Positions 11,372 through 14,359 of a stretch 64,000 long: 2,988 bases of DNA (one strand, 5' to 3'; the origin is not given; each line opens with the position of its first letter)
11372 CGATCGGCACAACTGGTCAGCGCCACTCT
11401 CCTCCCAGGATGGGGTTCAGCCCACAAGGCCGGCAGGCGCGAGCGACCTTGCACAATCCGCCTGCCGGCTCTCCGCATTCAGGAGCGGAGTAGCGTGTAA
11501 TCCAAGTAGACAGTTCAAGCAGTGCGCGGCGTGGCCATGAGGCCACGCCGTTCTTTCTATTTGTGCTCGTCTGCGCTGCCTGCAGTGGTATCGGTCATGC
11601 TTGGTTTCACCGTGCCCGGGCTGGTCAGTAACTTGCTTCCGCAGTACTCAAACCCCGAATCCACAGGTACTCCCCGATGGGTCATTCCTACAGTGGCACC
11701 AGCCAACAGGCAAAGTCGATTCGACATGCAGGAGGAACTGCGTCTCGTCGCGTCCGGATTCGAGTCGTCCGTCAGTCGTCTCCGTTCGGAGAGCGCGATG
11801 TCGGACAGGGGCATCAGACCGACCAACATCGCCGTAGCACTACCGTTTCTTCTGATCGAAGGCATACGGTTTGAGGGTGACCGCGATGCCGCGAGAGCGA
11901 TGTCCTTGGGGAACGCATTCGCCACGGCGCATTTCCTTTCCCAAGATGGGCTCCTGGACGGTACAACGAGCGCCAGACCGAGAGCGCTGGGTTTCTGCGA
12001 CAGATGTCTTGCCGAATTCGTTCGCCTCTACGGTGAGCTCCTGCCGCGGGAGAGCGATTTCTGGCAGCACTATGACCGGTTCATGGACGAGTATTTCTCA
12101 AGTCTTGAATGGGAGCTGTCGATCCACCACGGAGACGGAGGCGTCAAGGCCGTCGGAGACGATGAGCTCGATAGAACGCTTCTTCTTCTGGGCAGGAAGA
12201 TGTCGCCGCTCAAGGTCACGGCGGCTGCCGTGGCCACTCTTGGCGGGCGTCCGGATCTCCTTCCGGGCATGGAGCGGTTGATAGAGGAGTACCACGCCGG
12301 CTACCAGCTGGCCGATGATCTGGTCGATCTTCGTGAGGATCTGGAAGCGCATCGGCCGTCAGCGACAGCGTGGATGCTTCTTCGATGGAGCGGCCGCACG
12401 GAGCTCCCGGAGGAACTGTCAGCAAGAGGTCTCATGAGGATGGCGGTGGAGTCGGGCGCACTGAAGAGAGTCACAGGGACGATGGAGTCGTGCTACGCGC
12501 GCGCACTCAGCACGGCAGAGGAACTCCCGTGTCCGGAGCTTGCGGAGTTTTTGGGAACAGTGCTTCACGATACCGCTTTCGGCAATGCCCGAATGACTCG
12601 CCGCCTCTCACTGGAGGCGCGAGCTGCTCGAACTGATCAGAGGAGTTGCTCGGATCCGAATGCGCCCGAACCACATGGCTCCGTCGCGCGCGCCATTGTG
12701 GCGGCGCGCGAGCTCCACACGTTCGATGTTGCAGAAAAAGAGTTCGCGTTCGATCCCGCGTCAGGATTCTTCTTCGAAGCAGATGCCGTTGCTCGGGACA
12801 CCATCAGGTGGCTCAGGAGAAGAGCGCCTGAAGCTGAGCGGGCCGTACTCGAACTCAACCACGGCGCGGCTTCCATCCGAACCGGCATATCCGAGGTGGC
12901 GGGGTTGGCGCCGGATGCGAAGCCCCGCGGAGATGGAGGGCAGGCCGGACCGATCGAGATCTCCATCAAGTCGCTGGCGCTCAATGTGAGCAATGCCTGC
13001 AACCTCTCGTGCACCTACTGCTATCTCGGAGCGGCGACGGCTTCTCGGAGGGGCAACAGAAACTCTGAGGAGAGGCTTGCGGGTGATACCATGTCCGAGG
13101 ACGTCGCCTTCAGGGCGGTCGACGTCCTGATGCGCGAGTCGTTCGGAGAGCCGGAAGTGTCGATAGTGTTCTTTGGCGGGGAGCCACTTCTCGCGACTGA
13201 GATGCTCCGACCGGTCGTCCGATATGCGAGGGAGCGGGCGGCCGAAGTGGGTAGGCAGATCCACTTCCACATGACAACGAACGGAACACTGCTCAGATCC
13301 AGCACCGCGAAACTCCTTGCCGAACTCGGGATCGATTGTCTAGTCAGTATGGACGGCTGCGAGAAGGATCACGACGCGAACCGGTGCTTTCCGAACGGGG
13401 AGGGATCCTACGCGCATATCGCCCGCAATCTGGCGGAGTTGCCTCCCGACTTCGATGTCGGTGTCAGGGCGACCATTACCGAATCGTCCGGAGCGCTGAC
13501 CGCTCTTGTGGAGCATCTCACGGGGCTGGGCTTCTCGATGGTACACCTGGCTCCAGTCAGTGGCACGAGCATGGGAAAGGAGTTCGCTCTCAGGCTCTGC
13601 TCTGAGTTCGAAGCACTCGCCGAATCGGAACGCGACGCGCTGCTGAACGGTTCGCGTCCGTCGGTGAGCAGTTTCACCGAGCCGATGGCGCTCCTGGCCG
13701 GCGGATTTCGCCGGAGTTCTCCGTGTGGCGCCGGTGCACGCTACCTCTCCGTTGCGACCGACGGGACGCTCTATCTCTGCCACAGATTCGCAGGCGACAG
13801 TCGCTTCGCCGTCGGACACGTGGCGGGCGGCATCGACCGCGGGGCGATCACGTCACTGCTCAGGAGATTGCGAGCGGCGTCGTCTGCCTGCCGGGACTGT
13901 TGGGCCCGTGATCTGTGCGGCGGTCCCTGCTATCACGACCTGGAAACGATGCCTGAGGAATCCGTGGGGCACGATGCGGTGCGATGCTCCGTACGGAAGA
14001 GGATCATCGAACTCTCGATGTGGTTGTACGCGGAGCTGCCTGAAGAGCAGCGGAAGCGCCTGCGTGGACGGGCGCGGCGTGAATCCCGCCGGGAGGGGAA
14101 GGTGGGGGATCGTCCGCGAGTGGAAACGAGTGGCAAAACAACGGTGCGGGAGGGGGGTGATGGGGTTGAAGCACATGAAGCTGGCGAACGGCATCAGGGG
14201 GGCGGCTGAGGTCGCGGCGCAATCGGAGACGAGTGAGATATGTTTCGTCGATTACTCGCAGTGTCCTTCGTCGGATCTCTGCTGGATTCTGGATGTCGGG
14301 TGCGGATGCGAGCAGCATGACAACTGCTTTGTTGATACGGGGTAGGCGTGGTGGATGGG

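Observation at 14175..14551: Every Cys in both candidate precursors has an Asp 3-5 residues downstream - ranthipeptide-like Cys-Asp thioether template?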

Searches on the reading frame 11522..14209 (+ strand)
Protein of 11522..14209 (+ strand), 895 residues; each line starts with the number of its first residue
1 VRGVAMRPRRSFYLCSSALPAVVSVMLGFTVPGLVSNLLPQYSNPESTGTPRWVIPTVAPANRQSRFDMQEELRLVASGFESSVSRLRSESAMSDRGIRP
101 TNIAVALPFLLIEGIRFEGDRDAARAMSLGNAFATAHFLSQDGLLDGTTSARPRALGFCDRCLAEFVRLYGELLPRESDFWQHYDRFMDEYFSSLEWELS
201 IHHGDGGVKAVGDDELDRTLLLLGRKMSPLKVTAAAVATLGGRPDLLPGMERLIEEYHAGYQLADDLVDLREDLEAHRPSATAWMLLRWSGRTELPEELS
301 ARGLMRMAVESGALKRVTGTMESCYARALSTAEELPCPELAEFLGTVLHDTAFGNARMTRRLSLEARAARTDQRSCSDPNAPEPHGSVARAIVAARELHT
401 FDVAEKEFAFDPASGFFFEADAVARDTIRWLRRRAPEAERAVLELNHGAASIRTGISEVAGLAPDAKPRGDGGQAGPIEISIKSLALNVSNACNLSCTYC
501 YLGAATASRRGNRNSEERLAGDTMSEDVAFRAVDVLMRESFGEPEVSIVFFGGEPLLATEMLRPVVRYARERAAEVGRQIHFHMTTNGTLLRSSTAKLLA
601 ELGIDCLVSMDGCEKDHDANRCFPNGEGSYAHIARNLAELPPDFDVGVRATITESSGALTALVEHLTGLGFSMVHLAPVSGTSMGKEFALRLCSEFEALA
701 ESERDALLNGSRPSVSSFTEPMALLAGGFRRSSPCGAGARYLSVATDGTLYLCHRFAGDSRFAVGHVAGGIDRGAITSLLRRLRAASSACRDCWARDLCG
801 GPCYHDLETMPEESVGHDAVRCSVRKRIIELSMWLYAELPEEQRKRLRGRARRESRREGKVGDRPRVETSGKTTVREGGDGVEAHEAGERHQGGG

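Call 7: search_protein_families(library=pfam, proteins=[window:11522-14209:+], max_evalue=0.01)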
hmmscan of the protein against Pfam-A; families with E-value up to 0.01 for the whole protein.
window:11522-14209:+ (895 aa): 2 families
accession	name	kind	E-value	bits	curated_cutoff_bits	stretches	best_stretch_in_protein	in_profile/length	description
PF04055.27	Radical_SAM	-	1.2e-12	48.8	29.5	1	488-605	2-103/166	Radical SAM superfamily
PF13353.11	Fer4_12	-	2.3e-06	28.4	22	1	492-612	14-115/137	4Fe-4S single cluster domain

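Call 8: search_protein_families(library=ncbifam, proteins=[window:11522-14209:+], max_evalue=0.01)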
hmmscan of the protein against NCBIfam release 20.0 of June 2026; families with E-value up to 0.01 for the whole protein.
window:11522-14209:+ (895 aa): 63 families (the best 25 are shown)
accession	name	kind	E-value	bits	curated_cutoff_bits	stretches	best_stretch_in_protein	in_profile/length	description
NF047865.1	rSAM_PapB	equivalog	1.4e-73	248.1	340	1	482-806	2-319/330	PapB family radical SAM/SPASM ranthipeptide maturase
TIGR03906.1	quino_hemo_SAM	equivalog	1.5e-73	248.1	453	1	397-806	2-417/467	quinohemoprotein amine dehydrogenase maturation protein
TIGR04064.1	rSAM_nif11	equivalog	6.3e-59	199.9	518.7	1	480-847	75-444/459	nif11-like peptide radical SAM maturase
TIGR03974.1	rSAM_six_Cys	equivalog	5.1e-53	180.5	425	1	480-835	94-448/451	thioether cross-link-forming SCIFF peptide maturase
TIGR04068.1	rSAM_ocin_clost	equivalog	1.8e-50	172.2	500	2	478-640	79-232/462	Cys-rich peptide radical SAM maturase CcpM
NF040492.1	not_ScfB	exception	3.5e-45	154.7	855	1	482-835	94-447/450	ScfB-related radical SAM/SPASM orphan maturase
TIGR04280.1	geopep_mat_rSAM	hypoth_equivalog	1.4e-35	123.1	400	1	489-805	90-394/428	geopeptide radical SAM maturase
NF038170.1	lachnocin_rSAM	equivalog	1.8e-32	112.8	550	1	481-812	74-403/440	lachnocin radical SAM maturase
TIGR04163.1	rSAM_cobopep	equivalog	5.8e-30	104.4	375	1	479-836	60-419/428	peptide-modifying radical SAM enzyme CbpB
NF035951.1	rSAM_RumMC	equivalog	1.1e-29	103.6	720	2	480-640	109-259/510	RumMC family radical SAM sactipeptide maturase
TIGR04115.1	rSAM_Cxxx_rpt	equivalog_domain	1.4e-25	90.6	350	1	483-800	2-320/359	radical SAM peptide maturase, CXXX-repeat target family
TIGR03978.1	rSAM_paired_1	equivalog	2.1e-25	89.4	370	1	489-680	89-271/466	His-Xaa-Ser system radical SAM maturase HxsB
TIGR04148.1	GG_samocin_CFB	equivalog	1.7e-24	86.8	300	1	482-640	16-170/411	radical SAM peptide maturase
NF041707.1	rSAM_YhhB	equivalog_domain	9.3e-23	80.7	445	1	483-640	2-152/369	cyclophane-forming radical SAM/SPASM peptide maturase YhhB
TIGR03942.1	sulfatase_rSAM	equivalog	2.2e-20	73.1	349.45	1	488-640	6-148/363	anaerobic sulfatase maturase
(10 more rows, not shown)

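Call 10: find_homologous_proteins(query=window:11522-14209:+)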
Query window:11522-14209:+ (895 aa): 10 proteins with E <= 0.001 among 8000 candidates.
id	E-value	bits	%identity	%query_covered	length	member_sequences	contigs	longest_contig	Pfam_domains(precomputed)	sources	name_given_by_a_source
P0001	0.0e+0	1964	100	97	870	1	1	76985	PF04055.28,PF13353.12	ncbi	-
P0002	0.0e+0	1548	85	91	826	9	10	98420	PF04055.28,PF13353.12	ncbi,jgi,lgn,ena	-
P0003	0.0e+0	1524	84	90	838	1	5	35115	PF04055.28,PF13353.12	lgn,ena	-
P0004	0.0e+0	1413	81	88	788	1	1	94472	PF04055.28,PF13353.12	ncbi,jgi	jgi:uncharacterized protein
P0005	0.0e+0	1368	79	88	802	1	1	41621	PF04055.28,PF13353.12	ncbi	-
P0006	0.0e+0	1305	75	89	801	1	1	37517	PF04055.28,PF13353.12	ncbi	-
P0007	9.2e-200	684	47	90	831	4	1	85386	PF04055.28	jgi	-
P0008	3.1e-184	633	44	89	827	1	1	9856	PF04055.28,PF13353.12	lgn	-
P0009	1.2e-183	631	44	86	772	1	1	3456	PF04055.28,PF13353.12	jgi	-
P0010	8.6e-168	579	41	86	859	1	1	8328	PF04055.28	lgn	-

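Call 12: find_encoding_contigs(protein=P0002, flank=6000, max_places=3)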
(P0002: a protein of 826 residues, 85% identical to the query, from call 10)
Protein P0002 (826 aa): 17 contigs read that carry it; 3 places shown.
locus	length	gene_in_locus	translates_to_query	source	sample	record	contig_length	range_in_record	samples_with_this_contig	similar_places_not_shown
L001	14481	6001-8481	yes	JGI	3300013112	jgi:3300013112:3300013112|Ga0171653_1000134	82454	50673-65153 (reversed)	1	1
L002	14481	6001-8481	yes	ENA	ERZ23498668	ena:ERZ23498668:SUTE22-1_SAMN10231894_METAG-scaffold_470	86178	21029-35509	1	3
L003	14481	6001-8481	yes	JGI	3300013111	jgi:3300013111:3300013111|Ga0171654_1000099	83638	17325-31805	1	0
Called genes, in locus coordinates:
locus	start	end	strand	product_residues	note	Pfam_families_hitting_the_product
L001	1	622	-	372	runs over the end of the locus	PF21016:RlmN_N, PF04055:Radical_SAM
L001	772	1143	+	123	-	PF01022:HTH_5, PF12802:MarR_2 (weak), PF12840:HTH_20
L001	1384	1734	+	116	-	-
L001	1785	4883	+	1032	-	PF13424:TPR_12 (weak), PF17874:TPR_MalT (weak), PF13424:TPR_12, PF17874:TPR_MalT, PF00158:Sigma54_activat, PF14532:Sigma54_activ_2, PF25601:AAA_lid_14, PF02954:HTH_8, +11 more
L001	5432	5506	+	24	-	-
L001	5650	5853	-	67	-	-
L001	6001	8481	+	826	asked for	PF04055:Radical_SAM, PF13353:Fer4_12 (weak)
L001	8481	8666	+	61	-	-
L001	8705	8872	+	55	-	-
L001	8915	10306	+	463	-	PF13517:FG-GAP_3 (faint), PF25292:Beta-prop_CGLA (faint), PF01839:FG-GAP (faint), PF13570:Beta-prop_ACSF4 (faint)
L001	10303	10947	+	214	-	PF00005:ABC_tran, PF13304:AAA_21 (faint)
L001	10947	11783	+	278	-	PF01061:ABC2_membrane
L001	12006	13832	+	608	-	PF00989:PAS, PF08448:PAS_4, PF13188:PAS_8 (faint), PF13426:PAS_9, PF00512:HisKA, PF02518:HATPase_c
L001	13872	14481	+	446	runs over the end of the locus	PF00072:Response_reg, PF00158:Sigma54_activat, PF14532:Sigma54_activ_2, PF00004:AAA (weak), PF07728:AAA_5 (weak), PF25601:AAA_lid_14, PF02954:HTH_8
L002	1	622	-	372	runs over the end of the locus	PF21016:RlmN_N, PF04055:Radical_SAM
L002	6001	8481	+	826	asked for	PF04055:Radical_SAM, PF13353:Fer4_12 (weak)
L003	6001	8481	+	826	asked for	PF04055:Radical_SAM, PF13353:Fer4_12 (weak)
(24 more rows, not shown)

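Call 13: find_encoding_contigs(protein=P0007, flank=6000, max_places=2)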
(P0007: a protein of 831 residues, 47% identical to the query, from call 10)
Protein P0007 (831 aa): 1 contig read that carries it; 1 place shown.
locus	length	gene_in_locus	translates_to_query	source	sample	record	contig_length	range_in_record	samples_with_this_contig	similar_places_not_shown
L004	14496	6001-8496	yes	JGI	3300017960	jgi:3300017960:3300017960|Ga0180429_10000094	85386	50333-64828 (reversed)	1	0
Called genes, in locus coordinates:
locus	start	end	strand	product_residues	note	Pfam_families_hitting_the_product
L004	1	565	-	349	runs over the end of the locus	PF21016:RlmN_N, PF04055:Radical_SAM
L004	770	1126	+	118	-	PF12840:HTH_20, PF01022:HTH_5, PF12802:MarR_2 (weak)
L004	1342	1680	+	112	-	-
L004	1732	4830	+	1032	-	PF13424:TPR_12, PF17874:TPR_MalT, PF13424:TPR_12, PF17874:TPR_MalT, PF13424:TPR_12, PF00158:Sigma54_activat, PF14532:Sigma54_activ_2, PF25601:AAA_lid_14, +11 more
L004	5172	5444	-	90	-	-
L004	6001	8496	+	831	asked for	PF04055:Radical_SAM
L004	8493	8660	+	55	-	-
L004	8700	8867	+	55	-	-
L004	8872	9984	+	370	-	-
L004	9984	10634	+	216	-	PF13191:AAA_16 (faint), PF00005:ABC_tran, PF13304:AAA_21 (faint)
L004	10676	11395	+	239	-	PF01061:ABC2_membrane (faint)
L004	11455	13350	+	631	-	PF00989:PAS, PF08448:PAS_4, PF12860:PAS_7 (weak), PF13426:PAS_9 (weak), PF00512:HisKA, PF02518:HATPase_c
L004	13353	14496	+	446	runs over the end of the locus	PF00072:Response_reg, PF00004:AAA (faint), PF00158:Sigma54_activat, PF14532:Sigma54_activ_2, PF07728:AAA_5 (weak), PF25601:AAA_lid_14, PF02954:HTH_8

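Call 14: find_encoding_contigs(protein=P0001, flank=6000, max_places=2)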
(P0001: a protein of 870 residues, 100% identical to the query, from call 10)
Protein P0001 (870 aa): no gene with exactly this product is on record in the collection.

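Call 19: find_encoding_contigs(protein=P0008, flank=6000, max_places=2)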
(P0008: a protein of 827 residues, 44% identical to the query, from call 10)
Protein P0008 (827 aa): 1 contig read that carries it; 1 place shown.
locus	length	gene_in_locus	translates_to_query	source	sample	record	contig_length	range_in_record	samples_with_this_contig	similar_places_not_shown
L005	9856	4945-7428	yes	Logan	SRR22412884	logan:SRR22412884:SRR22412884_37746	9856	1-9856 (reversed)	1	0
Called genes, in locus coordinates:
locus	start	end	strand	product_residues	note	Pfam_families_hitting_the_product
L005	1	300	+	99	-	?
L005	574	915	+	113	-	-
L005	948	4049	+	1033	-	PF13428:TPR_14 (faint), PF13424:TPR_12, PF17874:TPR_MalT, PF13424:TPR_12, PF00158:Sigma54_activat, PF14532:Sigma54_activ_2, PF25601:AAA_lid_14, PF02954:HTH_8, +6 more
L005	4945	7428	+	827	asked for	PF04055:Radical_SAM, PF13353:Fer4_12 (weak)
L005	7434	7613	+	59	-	-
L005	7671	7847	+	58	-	-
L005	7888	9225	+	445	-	PF13360:PQQ_2, PF01839:FG-GAP (faint), PF13517:FG-GAP_3 (faint)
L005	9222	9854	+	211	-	?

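Call 20: find_encoding_contigs(protein=P0010, flank=6000, max_places=2)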
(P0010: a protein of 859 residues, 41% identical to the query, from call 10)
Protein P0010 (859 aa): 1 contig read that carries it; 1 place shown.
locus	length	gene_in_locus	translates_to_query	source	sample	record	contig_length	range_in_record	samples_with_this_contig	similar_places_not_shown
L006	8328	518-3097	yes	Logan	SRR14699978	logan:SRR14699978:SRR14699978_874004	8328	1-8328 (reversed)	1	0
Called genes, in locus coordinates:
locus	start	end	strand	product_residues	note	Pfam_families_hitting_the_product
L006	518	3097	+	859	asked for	PF04055:Radical_SAM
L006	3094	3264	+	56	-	-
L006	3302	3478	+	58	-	-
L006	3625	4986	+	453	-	PF13360:PQQ_2 (faint), PF01839:FG-GAP (faint), PF13517:FG-GAP_3 (faint), PF13570:Beta-prop_ACSF4 (faint)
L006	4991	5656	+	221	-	PF00005:ABC_tran, PF13304:AAA_21 (faint)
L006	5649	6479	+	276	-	PF01061:ABC2_membrane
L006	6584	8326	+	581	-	?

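Call 21: find_encoding_contigs(protein=P0009, flank=6000, max_places=2)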
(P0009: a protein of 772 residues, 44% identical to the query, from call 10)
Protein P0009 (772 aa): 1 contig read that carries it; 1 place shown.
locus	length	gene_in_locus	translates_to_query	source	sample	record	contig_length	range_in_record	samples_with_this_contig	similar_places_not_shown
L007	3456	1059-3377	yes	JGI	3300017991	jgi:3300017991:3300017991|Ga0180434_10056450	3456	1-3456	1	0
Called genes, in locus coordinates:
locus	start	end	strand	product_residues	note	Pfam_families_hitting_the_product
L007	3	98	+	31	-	?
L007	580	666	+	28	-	-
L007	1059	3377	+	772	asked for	PF13353:Fer4_12 (faint), PF04055:Radical_SAM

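Call 25: find_related_loci(query=A1, collection=genome_contigs, flank=5000)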
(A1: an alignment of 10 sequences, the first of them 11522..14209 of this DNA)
Query A1 (895 aa) in genome_contigs; peptide patterns used: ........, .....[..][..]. (x = any residue, [..] = any of these).
159 stretches matched a pattern; 26 encode a relative of the query (tblastn E <= 1e-3); 25 distinct loci.
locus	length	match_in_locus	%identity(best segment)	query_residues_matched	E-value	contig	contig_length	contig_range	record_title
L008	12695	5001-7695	82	1-879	0e+0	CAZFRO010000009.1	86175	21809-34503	MAG TPA_asm: uncultured bacterium isolate SRP077602_co1_312 genome assembly, contig: NODE_536_length_86175_cov_57.814143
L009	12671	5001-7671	83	1-871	0e+0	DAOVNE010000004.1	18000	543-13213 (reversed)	MAG TPA_asm: Candidatus Eisenbacteria bacterium isolate CSMAG_1489 CSMAG_1489_k141_517901_length_18000_cov_21.0000, whol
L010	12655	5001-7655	75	14-877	0e+0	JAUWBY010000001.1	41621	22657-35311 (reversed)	MAG: Candidatus Eisenbacteria bacterium isolate CSMAG_2124 CSMAG_2124_k141_187437_length_41621_cov_10.0000, whole genome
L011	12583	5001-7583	74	35-893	0e+0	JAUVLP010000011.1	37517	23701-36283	MAG: Candidatus Eisenbacteria bacterium isolate CSMAG_509 CSMAG_509_k141_399747_length_37517_cov_12.8499, whole genome s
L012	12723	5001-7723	79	18-895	0e+0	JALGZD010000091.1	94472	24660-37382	MAG: bacterium isolate SY70-5-12_Bin_1 SY70-5-12_Bin_1_scaffold_12, whole genome shotgun sequence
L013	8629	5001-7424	46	56-858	0e+0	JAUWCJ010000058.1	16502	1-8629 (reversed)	MAG: Candidatus Eisenbacteria bacterium isolate CSMAG_2135 CSMAG_2135_k141_583812_length_16502_cov_11.9852, whole genome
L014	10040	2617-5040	45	69-894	0e+0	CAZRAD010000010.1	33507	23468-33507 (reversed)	MAG TPA_asm: uncultured bacterium isolate binchicken_co334_58 genome assembly, contig: NODE_2109_length_33507_cov_5.9484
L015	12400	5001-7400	45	69-882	0e+0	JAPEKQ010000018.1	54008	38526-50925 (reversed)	MAG: bacterium isolate MAG173-P120 NODE_18_length_54008_cov_121.744359, whole genome shotgun sequence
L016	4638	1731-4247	44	40-879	0e+0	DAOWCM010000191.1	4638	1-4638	MAG TPA_asm: Candidatus Eisenbacteria bacterium isolate CSMAG_1887 CSMAG_1887_k141_530977_length_4638_cov_14.0000, whole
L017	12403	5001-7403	45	67-858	0e+0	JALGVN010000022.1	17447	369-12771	MAG: bacterium isolate AB_69_Bin_103 AB_69_Bin_103_scaffold_3857, whole genome shotgun sequence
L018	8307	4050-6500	44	39-858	0e+0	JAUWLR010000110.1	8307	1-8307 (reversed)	MAG: Candidatus Eisenbacteria bacterium isolate CSMAG_2377 CSMAG_2377_k141_1335488_length_8307_cov_10.9731, whole genome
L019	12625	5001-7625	42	31-859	0e+0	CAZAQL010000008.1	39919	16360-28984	MAG TPA_asm: uncultured bacterium isolate SRP332253_co2_145 genome assembly, contig: NODE_852_length_39919_cov_4.779701,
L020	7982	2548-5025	45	56-862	0e+0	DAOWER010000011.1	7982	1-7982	MAG TPA_asm: Candidatus Eisenbacteria bacterium isolate CSMAG_1944 CSMAG_1944_k141_6043877_length_7982_cov_15.3471, whol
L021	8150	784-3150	43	67-847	1e-177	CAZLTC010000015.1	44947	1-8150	MAG TPA_asm: uncultured bacterium isolate SRP185410_co2_414 genome assembly, contig: NODE_790_length_44947_cov_8.566872,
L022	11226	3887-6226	42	67-847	5e-174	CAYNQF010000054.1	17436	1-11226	MAG TPA_asm: uncultured bacterium isolate binchicken_co150_59 genome assembly, contig: NODE_7225_length_17436_cov_6.8760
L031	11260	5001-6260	32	408-839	2e-37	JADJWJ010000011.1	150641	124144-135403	MAG: Betaproteobacteria bacterium isolate Kalu_18-Q3-R12-55_BAT3C.229 tig00005228-10-1503970, whole genome shotgun seque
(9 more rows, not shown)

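Call 27: search_solved_structures(query=window:11729-14209:+, max_evalue=0.01)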
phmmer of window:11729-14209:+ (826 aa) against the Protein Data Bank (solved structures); distinct sequences matched with E-value up to 0.01: 5.
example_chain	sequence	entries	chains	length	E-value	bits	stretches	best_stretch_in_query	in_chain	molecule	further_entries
5wgg_A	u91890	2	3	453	4.2e-42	147.9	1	331-769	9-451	Radical SAM domain protein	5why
9gm3_A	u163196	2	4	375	3.8e-13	52.1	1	418-571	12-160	ChlB radical SAM domain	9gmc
4k37_A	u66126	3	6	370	1.3e-11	47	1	419-736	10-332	Anaerobic sulfatase-maturating enzyme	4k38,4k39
4k36_A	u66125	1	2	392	1.6e-11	46.8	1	419-736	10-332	Anaerobic sulfatase-maturating enzyme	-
8vpo_A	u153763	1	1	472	5.5e-09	38.3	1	412-549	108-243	Radical SAM core domain-containing protein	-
